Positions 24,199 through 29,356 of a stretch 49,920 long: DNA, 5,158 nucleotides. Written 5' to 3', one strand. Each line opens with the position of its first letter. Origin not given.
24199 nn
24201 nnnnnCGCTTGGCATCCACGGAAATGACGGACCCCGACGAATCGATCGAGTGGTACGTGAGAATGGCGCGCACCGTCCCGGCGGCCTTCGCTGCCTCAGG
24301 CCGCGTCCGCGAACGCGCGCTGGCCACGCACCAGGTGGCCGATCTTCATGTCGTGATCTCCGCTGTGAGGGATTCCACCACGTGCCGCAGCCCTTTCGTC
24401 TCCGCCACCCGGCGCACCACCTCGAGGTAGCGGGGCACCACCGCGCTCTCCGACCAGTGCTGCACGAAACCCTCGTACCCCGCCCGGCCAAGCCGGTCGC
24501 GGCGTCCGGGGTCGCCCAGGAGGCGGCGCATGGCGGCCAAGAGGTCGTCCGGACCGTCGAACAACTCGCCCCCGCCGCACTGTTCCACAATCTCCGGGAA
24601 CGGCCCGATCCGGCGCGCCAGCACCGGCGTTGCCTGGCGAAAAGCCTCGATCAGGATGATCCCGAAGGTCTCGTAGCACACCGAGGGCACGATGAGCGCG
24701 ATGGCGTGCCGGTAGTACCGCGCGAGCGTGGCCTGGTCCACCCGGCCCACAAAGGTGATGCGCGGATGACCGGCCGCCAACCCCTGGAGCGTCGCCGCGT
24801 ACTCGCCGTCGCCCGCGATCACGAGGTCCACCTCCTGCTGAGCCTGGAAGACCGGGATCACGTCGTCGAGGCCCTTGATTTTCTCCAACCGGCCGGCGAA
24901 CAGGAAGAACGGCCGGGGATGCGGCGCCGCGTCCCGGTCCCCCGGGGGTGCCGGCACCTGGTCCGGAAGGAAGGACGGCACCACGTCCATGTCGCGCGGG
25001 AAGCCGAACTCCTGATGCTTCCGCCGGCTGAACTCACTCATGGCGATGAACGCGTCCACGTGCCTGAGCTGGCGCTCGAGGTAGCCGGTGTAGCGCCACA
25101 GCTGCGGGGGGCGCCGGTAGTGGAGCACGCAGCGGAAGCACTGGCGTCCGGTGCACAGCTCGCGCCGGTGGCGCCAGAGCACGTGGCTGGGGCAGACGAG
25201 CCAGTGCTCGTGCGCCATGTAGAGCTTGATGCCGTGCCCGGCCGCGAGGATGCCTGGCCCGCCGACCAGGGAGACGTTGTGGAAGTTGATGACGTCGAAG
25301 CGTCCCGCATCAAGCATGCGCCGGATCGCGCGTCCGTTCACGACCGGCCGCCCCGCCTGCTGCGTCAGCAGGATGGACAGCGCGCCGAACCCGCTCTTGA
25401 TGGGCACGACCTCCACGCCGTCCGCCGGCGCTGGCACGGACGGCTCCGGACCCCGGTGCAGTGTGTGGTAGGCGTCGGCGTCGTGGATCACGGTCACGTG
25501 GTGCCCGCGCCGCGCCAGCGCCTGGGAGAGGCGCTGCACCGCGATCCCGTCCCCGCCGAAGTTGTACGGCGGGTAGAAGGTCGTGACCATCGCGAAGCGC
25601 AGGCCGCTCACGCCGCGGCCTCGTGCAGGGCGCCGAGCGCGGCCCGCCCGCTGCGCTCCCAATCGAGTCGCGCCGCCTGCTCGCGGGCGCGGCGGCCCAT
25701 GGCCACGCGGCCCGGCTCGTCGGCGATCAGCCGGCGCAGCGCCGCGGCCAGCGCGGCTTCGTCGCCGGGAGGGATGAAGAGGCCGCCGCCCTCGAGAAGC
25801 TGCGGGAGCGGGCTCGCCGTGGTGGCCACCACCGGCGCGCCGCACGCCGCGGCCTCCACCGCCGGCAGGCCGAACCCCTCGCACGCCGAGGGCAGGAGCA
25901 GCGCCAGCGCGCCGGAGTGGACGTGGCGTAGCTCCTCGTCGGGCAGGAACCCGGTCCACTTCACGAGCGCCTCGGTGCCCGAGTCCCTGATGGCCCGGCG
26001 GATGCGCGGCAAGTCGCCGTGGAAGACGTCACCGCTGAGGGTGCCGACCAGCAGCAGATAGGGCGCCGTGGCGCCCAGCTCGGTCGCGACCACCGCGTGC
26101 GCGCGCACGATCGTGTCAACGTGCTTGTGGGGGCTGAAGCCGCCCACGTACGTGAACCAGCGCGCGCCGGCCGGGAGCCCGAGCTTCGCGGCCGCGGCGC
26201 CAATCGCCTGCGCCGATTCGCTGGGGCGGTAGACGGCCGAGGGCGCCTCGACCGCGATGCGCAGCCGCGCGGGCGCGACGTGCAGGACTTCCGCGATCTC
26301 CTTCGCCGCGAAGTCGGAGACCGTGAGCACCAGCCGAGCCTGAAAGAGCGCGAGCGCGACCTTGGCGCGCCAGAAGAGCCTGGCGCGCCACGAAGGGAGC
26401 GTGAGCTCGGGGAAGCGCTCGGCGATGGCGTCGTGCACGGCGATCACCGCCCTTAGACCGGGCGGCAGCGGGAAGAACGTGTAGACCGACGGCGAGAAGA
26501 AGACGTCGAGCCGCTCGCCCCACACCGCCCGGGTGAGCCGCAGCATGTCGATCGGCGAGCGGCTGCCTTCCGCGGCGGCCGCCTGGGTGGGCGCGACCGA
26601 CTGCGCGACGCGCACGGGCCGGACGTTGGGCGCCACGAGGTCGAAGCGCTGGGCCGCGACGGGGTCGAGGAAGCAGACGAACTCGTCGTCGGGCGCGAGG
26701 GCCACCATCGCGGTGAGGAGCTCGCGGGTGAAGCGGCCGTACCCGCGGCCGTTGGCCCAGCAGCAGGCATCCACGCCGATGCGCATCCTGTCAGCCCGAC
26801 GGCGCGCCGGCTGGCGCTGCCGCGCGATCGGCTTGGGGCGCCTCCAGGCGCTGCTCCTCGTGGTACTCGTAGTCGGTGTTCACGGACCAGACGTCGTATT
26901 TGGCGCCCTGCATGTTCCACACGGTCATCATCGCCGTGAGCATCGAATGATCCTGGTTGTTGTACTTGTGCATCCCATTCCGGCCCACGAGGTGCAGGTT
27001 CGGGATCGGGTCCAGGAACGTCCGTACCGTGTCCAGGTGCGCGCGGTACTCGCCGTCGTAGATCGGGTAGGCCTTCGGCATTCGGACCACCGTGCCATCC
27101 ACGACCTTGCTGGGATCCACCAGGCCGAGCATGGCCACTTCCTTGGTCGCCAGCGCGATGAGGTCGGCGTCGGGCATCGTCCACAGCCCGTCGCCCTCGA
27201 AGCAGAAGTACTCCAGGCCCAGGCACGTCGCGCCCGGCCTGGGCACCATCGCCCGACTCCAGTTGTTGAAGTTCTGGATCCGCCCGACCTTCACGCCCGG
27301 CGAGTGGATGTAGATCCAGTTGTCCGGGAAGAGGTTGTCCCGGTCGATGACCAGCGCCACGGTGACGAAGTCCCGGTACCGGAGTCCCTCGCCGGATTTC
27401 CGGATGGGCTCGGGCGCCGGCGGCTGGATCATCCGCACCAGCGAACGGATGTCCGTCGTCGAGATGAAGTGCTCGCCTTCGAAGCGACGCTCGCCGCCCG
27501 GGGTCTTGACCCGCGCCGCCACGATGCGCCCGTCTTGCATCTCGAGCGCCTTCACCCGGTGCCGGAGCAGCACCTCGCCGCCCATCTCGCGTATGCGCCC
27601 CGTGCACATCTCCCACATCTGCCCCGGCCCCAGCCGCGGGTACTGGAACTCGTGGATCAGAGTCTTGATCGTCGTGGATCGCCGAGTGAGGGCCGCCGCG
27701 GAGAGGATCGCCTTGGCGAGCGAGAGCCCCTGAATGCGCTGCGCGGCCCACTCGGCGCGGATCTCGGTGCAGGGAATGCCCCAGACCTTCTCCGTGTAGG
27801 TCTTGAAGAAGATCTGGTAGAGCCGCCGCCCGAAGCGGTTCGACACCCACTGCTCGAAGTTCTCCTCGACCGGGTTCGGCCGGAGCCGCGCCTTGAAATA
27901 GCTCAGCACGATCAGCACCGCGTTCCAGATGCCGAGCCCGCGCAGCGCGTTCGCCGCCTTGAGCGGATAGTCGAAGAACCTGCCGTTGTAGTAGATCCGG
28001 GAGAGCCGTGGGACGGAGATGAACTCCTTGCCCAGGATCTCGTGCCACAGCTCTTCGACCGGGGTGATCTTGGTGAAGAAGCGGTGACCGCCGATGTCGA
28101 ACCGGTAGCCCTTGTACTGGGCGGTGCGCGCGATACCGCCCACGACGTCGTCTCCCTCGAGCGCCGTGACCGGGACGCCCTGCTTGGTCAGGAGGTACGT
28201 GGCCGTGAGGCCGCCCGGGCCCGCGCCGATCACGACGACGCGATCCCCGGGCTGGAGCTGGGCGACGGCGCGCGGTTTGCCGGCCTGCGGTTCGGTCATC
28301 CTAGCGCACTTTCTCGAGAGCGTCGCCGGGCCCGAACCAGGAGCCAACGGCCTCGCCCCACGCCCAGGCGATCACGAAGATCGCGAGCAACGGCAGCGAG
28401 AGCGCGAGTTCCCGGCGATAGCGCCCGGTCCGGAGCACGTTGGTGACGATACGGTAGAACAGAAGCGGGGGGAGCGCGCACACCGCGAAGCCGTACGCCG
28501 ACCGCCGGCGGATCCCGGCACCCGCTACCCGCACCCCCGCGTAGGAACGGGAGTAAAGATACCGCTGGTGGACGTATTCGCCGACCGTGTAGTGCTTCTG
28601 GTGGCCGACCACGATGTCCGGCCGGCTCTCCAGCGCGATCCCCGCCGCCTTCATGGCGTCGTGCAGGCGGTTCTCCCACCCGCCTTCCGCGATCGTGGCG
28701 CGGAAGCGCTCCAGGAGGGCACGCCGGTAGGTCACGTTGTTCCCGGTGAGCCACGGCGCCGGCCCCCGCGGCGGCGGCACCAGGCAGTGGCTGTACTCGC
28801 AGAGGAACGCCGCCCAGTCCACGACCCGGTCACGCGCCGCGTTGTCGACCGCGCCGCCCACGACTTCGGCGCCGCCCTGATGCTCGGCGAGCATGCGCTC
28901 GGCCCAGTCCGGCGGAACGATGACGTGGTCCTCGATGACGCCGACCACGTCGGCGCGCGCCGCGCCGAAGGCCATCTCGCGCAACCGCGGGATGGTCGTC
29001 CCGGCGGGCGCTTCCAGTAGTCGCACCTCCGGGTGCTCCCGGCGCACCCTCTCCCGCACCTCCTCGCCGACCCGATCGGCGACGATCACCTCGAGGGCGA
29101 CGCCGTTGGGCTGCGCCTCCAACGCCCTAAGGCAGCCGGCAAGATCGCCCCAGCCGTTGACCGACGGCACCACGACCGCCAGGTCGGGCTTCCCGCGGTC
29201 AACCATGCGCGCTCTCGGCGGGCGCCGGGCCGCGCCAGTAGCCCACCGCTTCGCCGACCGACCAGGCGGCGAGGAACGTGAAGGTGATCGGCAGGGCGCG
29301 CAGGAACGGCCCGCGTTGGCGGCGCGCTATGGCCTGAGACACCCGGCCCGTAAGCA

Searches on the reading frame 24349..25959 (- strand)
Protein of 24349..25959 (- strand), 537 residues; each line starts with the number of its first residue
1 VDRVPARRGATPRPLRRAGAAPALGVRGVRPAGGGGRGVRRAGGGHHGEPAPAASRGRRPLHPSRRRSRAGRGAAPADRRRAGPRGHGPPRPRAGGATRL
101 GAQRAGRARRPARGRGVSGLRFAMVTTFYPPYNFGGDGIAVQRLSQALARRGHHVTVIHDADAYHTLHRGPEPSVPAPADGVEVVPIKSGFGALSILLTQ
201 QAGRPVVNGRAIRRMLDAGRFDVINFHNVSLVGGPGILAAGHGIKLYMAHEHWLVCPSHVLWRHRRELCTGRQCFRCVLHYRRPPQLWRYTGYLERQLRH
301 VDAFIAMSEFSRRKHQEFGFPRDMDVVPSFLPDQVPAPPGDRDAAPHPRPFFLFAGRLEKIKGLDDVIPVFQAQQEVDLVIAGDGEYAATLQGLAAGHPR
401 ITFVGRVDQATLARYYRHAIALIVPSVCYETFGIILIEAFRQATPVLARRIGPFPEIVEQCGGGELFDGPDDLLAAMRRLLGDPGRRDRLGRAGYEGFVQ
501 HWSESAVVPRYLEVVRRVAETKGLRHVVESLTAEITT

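Call 23: search_protein_families(library=pfam, proteins=[window:24349-25959:-], max_evalue=0.001)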
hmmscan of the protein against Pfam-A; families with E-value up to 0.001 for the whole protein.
window:24349-25959:- (537 aa): 6 families
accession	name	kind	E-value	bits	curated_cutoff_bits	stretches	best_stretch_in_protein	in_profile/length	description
PF00534.26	Glycos_transf_1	-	7.1e-26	91.2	26.4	1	345-496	11-171/172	Glycosyl transferases group 1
PF13692.12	Glyco_trans_1_4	-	1.2e-21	77.9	27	1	350-483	2-142/142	Glycosyl transferases group 1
PF13439.12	Glyco_transf_4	-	7.7e-16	59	28.5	1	135-329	2-164/170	Glycosyltransferase Family 4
PF13579.12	Glyco_trans_4_4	-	1.3e-13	52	29.7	1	135-328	1-156/158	Glycosyl transferase 4-like domain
PF13524.12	Glyco_trans_1_2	-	0.00019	21.8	25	1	375-503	13-134/144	Glycosyl transferase-like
PF20706.3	GT4-conflict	-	0.00024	20.6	26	0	321-448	172-310/385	Family 4 Glycosyltransferase in conflict systems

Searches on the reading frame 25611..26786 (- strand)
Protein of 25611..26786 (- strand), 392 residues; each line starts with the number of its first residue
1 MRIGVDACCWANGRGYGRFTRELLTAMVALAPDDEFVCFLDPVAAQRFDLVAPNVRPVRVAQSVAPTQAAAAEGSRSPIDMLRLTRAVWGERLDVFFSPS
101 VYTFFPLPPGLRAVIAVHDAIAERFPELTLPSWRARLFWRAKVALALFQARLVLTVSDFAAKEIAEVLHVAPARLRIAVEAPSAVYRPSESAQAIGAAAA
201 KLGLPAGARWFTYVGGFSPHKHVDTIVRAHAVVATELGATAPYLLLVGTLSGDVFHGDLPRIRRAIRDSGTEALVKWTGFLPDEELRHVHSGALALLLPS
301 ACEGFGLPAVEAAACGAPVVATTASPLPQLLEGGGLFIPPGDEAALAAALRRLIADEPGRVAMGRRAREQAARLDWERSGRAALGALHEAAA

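Call 23: search_protein_families(library=pfam, proteins=[window:25611-26786:-], max_evalue=0.001)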
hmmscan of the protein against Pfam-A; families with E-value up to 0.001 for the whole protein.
window:25611-26786:- (392 aa): 5 families
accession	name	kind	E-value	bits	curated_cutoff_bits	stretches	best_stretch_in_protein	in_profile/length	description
PF00534.26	Glycos_transf_1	-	1.1e-23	84.1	26.4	1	200-369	7-171/172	Glycosyl transferases group 1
PF13692.12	Glyco_trans_1_4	-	4.5e-21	76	27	1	210-356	3-142/142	Glycosyl transferases group 1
PF20706.3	GT4-conflict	-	3.2e-10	40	26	1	219-379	210-381/385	Family 4 Glycosyltransferase in conflict systems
PF13524.12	Glyco_trans_1_2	-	7.3e-08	32.9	25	1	274-372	28-130/144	Glycosyl transferase-like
PF13439.12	Glyco_transf_4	-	2.2e-06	28.3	28.5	1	15-177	3-161/170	Glycosyltransferase Family 4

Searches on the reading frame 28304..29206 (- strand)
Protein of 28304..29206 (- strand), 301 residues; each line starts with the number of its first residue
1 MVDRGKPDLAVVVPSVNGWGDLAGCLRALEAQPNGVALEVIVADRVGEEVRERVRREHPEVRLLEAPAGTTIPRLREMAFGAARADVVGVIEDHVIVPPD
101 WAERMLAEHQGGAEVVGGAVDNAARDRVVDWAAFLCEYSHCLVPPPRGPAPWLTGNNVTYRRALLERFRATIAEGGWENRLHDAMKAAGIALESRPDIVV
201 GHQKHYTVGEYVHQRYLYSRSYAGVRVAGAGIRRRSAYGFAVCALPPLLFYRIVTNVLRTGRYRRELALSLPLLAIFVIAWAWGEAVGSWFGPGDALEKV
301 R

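Call 23: search_protein_families(library=pfam, proteins=[window:28304-29206:-], max_evalue=0.001)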
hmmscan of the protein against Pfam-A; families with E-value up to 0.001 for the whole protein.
window:28304-29206:- (301 aa): 2 families
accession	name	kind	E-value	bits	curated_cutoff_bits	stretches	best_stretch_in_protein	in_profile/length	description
PF00535.33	Glycos_transf_2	-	1.9e-10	41.4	23.3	1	11-131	2-126/168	Glycosyl transferase family 2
PF13641.12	Glyco_tranf_2_3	-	4.4e-06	27.3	27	1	7-174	1-177/230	Glycosyltransferase like family 2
